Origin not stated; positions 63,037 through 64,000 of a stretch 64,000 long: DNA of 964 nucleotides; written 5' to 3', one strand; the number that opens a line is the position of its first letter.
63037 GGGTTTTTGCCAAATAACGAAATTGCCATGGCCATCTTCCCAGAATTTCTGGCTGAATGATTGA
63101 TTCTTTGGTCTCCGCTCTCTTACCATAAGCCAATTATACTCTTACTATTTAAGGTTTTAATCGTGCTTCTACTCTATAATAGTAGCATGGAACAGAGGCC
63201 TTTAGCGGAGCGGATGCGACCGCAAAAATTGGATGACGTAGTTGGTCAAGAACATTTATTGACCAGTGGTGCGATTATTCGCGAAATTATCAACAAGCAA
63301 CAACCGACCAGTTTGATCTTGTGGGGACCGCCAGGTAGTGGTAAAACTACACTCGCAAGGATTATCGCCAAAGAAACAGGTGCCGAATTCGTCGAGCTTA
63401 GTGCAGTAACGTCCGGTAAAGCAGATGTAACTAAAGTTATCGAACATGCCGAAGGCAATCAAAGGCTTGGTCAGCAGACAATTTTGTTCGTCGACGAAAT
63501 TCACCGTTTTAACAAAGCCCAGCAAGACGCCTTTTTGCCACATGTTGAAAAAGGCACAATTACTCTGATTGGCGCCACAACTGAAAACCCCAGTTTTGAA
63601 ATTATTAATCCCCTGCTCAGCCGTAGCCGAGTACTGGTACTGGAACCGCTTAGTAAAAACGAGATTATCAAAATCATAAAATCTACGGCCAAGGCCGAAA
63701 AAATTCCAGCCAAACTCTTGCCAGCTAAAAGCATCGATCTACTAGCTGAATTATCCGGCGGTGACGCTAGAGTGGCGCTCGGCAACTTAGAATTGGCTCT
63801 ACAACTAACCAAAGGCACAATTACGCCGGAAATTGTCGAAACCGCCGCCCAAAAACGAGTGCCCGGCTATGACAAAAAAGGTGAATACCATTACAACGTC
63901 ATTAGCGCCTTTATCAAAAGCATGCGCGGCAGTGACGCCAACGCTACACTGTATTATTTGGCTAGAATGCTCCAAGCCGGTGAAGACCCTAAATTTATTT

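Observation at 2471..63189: Systematic '-10 box, then 6-9 nt, then ATG' architecture: most operon-leading genes look leaderless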

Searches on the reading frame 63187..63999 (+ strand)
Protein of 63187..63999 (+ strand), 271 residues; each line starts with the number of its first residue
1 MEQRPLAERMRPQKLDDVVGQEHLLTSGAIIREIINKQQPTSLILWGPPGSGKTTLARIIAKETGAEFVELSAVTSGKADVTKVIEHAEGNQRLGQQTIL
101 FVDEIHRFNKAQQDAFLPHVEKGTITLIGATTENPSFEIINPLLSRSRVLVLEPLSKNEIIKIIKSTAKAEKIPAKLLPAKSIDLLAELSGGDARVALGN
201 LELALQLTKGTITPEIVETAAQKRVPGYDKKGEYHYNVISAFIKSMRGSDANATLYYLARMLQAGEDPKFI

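Call 44: search_protein_families(library=ncbifam, proteins=[window:63187-63999:+], max_evalue=1e-8)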
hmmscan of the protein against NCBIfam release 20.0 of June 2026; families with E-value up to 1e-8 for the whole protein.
window:63187-63999:+ (271 aa): 38 families (the best 25 are shown)
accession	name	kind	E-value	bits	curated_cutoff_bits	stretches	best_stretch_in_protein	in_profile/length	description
NF009881.0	PRK13341.1-2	equivalog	2.7e-91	306.6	651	1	3-271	15-294/736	AAA family ATPase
NF009883.0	PRK13341.1-4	equivalog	2.7e-83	280.1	668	1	3-271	18-297/729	AAA family ATPase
NF009882.0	PRK13341.1-3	equivalog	1.3e-73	248.4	1197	1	3-271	17-296/734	AAA family ATPase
NF009880.0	PRK13341.1-1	equivalog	3.5e-64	217.2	891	1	3-271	5-268/599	AAA family ATPase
TIGR02397.1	dnaX_nterm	equivalog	3.6e-23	82.4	250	2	5-62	3-58/355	DNA polymerase III subunit gamma/tau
NF003229.0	PRK04195.1-5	equivalog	3.6e-22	78.6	280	1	5-224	6-230/413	replication factor C large subunit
NF001679.0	PRK00440.1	equivalog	8.2e-22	77.7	303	1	3-221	5-224/322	replication factor C small subunit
NF000868.0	PRK00080.1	equivalog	9.9e-22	77.3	282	1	7-121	16-127/330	Holliday junction branch migration DNA helicase RuvB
NF003230.0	PRK04195.1-6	equivalog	2.6e-21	75.8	441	1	8-219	6-218/494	replication factor C large subunit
TIGR00635.1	ruvB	equivalog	1.5e-19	70.1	299.05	1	14-121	2-106/305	Holliday junction branch migration DNA helicase RuvB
NF011523.0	PRK14962.1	equivalog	9.7e-19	67.5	576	1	69-220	89-238/474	DNA polymerase III subunits gamma and tau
NF011522.0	PRK14961.1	equivalog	3.8e-18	65.5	562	0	86-218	109-238/363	DNA polymerase III subunits gamma and tau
NF011289.0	PRK14700.1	equivalog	3.6e-17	62.5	570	1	117-270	1-161/300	recombination factor protein RarA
NF011514.0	PRK14953.1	equivalog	3.6e-17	62.4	536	0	70-219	92-239/488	DNA polymerase III subunits gamma and tau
NF009067.0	PRK12402.1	equivalog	2.1e-16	59.8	317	0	98-221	127-246/340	replication factor C small subunit 2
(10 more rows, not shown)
